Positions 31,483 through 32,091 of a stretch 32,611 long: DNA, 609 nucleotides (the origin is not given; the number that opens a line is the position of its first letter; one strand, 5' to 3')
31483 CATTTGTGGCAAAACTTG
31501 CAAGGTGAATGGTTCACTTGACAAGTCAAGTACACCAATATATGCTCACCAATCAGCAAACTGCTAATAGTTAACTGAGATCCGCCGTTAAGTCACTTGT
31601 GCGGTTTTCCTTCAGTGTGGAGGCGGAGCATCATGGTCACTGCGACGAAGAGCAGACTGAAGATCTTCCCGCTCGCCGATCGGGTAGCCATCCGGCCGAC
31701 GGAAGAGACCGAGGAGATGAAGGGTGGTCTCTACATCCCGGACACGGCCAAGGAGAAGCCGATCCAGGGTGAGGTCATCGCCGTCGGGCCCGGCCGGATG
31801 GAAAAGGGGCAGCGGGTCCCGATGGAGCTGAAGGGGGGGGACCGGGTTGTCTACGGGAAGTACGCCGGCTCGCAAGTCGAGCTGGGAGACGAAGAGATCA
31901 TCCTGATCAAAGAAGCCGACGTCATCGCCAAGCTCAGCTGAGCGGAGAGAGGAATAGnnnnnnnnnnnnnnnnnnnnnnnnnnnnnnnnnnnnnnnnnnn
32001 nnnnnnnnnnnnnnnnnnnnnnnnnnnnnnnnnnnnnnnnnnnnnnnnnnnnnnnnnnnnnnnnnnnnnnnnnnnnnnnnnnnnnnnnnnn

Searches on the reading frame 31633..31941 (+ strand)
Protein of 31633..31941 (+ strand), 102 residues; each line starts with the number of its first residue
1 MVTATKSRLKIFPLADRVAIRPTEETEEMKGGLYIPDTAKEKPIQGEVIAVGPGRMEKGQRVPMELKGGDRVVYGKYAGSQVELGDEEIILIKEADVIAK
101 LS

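Call 8: search_protein_families(library=pfam, proteins=[window:31633-31941:+], max_evalue=0.01)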
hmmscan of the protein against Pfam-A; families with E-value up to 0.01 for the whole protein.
window:31633-31941:+ (102 aa): 1 family
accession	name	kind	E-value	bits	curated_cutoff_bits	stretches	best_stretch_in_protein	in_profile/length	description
PF00166.26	Cpn10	-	1.4e-29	102.4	21.1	1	10-100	1-92/93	Chaperonin 10 Kd subunit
